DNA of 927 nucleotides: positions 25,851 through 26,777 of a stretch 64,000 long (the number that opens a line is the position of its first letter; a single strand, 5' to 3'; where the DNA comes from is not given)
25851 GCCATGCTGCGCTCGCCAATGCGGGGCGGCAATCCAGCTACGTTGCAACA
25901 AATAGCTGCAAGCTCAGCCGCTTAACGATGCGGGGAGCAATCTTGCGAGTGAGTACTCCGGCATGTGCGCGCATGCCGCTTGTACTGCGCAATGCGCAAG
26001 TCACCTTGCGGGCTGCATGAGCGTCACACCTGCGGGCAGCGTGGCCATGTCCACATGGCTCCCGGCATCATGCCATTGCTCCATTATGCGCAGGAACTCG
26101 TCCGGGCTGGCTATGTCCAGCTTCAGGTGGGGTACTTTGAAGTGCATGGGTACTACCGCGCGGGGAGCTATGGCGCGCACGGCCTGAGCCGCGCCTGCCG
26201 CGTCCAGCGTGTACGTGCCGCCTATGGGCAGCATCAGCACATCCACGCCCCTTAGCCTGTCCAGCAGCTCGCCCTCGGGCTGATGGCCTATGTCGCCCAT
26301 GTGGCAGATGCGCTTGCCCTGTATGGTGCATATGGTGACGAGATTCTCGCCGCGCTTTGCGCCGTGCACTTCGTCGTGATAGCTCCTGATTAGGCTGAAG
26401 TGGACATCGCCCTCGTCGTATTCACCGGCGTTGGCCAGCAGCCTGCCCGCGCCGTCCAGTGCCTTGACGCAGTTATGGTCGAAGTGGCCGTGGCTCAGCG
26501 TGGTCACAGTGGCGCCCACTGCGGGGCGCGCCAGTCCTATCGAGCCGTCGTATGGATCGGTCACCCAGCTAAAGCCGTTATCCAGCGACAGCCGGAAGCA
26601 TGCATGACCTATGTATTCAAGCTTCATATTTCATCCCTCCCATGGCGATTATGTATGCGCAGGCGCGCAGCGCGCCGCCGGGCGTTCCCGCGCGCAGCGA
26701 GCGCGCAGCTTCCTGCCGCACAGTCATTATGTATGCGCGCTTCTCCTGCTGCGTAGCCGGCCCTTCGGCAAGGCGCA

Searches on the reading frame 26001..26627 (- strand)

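Call 41: search_protein_families(library=pfam, proteins=[window:26001-26627:-])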
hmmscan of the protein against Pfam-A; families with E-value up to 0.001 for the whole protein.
window:26001-26627:- (208 aa): 2 families
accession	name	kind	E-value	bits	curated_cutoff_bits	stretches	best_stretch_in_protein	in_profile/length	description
PF13483.12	Lactamase_B_3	-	7.8e-43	146.7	24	1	2-162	1-160/160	Beta-lactamase superfamily domain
PF12706.13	Lactamase_B_2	-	4.5e-11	43.2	27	1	74-163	102-200/200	Beta-lactamase superfamily domain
